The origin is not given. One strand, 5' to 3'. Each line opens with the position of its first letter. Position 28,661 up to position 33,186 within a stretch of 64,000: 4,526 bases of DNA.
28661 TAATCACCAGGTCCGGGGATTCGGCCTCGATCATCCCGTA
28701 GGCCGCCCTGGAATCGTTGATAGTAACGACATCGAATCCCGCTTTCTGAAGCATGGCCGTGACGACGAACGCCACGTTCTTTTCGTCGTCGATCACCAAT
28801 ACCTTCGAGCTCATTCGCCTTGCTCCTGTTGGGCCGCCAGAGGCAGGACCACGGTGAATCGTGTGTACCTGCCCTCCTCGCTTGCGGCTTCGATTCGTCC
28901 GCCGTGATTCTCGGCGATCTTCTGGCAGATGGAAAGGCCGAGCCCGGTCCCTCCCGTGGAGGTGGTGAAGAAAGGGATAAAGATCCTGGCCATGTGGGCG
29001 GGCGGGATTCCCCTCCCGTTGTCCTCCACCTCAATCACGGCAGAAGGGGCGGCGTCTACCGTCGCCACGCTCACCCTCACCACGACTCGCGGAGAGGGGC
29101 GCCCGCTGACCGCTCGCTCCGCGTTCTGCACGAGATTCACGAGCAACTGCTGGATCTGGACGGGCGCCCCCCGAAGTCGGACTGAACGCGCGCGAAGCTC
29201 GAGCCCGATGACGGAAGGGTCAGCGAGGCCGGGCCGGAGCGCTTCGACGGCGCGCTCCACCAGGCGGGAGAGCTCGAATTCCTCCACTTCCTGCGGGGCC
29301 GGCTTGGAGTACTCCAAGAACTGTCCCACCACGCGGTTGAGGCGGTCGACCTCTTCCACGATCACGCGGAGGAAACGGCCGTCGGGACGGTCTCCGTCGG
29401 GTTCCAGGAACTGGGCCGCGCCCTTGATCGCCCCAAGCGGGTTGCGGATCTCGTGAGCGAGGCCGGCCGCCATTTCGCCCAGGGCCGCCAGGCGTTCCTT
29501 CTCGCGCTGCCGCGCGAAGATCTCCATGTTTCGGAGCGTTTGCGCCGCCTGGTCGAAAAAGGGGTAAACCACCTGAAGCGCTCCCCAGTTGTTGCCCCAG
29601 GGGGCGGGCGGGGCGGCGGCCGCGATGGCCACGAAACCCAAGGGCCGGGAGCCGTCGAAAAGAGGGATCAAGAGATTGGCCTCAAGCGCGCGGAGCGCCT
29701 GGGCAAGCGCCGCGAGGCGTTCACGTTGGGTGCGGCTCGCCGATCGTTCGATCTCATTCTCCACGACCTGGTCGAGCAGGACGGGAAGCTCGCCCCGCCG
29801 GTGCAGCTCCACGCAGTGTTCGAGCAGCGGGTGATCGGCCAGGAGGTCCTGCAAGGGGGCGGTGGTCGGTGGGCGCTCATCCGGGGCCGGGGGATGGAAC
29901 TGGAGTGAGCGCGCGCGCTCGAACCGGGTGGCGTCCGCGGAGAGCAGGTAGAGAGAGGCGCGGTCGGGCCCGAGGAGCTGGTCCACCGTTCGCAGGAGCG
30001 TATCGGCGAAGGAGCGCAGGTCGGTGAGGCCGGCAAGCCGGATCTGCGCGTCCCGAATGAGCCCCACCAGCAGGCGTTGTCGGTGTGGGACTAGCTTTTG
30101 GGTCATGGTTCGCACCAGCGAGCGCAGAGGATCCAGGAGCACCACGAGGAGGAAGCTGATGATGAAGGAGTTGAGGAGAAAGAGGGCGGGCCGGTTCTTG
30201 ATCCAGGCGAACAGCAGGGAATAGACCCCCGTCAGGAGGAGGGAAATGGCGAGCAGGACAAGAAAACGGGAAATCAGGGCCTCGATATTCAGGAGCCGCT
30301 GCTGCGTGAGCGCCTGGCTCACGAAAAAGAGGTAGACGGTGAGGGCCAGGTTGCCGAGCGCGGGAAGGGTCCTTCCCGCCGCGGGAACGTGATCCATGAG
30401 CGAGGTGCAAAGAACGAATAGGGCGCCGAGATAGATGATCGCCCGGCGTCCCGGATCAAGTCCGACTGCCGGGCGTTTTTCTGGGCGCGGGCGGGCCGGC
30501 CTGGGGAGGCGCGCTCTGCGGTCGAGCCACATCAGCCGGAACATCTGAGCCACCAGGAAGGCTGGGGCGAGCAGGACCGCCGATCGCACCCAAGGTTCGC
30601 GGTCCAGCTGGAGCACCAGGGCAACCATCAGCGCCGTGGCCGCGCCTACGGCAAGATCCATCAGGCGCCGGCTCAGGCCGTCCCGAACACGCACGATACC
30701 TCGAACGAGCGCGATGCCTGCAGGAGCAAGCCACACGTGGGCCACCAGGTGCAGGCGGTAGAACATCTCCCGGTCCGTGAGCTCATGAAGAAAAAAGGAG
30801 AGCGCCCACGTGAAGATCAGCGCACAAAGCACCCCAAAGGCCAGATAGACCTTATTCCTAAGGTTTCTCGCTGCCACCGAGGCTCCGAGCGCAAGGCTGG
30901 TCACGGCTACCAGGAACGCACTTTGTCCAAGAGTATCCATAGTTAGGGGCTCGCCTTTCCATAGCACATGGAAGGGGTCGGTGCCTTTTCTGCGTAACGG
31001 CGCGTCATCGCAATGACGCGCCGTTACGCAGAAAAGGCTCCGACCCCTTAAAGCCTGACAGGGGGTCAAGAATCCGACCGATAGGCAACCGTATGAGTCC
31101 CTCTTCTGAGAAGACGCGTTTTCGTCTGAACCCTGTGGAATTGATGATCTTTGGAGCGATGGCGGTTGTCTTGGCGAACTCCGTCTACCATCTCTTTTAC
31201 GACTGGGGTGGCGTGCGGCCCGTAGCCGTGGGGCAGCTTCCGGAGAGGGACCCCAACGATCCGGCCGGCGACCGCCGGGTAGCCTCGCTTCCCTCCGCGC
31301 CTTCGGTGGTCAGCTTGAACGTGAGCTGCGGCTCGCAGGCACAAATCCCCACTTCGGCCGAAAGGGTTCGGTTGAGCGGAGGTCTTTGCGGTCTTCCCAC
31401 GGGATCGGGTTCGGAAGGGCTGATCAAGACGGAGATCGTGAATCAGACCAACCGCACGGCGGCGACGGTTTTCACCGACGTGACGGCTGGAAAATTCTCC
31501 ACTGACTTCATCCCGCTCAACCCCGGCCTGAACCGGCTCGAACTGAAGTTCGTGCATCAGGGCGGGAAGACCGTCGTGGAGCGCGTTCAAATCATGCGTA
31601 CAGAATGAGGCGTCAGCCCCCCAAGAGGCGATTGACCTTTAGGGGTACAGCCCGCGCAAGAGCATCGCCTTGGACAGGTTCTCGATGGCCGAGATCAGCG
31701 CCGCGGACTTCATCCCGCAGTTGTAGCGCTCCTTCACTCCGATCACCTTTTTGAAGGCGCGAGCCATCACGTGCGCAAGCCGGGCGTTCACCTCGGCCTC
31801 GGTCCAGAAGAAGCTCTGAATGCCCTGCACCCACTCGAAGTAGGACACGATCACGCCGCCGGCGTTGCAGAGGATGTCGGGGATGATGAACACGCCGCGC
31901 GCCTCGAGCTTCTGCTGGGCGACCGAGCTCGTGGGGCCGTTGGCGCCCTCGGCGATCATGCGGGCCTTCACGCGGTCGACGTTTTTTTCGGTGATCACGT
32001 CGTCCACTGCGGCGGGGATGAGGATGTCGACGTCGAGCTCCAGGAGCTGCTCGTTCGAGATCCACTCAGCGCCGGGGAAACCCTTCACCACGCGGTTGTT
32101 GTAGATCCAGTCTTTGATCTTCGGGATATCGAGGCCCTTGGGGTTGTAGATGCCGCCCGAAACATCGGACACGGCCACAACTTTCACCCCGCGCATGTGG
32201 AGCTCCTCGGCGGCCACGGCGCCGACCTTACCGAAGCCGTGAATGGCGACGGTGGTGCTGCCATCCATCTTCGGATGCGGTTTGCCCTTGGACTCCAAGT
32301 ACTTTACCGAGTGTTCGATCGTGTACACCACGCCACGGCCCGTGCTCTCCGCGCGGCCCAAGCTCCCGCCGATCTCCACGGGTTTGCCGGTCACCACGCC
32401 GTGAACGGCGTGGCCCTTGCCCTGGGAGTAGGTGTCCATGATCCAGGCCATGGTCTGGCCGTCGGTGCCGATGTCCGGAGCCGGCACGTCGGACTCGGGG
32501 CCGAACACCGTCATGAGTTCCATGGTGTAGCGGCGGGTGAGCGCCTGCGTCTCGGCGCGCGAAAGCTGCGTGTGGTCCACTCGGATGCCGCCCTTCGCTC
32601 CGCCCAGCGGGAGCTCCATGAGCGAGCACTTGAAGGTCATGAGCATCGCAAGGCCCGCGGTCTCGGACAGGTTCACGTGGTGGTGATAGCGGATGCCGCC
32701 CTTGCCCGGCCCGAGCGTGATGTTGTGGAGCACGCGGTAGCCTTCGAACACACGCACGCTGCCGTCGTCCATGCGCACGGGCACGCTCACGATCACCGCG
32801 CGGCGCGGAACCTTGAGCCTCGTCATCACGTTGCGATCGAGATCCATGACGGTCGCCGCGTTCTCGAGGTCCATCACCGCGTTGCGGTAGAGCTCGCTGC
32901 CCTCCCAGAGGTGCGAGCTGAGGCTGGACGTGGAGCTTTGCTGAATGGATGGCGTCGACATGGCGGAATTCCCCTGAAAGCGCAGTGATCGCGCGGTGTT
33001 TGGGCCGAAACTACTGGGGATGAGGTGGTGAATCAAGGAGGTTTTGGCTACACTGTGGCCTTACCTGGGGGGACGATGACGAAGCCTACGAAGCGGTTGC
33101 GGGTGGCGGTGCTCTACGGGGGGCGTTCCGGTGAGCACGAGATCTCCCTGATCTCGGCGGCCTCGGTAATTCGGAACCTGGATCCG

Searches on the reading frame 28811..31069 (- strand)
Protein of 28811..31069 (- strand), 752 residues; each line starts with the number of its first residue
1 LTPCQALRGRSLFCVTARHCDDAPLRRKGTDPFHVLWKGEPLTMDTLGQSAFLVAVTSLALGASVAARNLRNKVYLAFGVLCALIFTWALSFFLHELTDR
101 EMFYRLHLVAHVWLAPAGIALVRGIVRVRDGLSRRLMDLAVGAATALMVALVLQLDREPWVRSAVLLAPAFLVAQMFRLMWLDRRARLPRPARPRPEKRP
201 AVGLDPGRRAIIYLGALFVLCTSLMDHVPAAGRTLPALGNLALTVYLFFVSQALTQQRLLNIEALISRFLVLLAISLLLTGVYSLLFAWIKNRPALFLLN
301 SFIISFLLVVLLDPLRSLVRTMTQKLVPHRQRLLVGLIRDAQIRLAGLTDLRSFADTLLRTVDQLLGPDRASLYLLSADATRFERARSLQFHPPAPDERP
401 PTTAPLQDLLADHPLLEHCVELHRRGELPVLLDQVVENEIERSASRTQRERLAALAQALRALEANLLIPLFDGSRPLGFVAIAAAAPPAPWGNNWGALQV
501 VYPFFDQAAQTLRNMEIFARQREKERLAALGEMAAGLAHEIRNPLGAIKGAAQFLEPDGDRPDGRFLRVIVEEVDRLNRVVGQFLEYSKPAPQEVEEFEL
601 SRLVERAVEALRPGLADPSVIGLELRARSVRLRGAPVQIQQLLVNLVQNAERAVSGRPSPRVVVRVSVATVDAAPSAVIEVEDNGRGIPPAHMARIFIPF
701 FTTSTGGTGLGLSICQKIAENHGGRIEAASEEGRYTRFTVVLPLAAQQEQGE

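Call 49: search_protein_families(library=pfam, proteins=[window:28811-31069:-], max_evalue=0.00001)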
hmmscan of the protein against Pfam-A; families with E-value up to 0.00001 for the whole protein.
window:28811-31069:- (752 aa): 2 families
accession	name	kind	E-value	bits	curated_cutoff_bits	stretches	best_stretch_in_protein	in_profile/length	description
PF02518.31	HATPase_c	-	2.3e-27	96.1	26.4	1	636-745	3-110/111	Histidine kinase-, DNA gyrase B-, and HSP90-like ATPase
PF00512.31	HisKA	-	5.3e-15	55.7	26.9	1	530-590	2-63/66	His Kinase A (phospho-acceptor) domain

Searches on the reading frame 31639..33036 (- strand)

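Call 49: search_protein_families(library=pfam, proteins=[window:31639-33036:-], max_evalue=0.00001)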
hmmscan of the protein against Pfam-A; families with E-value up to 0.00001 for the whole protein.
window:31639-33036:- (465 aa): 2 families
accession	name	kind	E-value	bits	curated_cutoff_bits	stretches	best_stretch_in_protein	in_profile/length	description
PF00208.27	ELFV_dehydrog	-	4.7e-73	246.3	23.4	1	223-462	1-241/241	Glutamate/Leucine/Phenylalanine/Valine dehydrogenase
PF02812.23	ELFV_dehydrog_N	-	2.2e-52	176.6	25.3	1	77-204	1-128/129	Glu/Leu/Phe/Val dehydrogenase, dimerisation domain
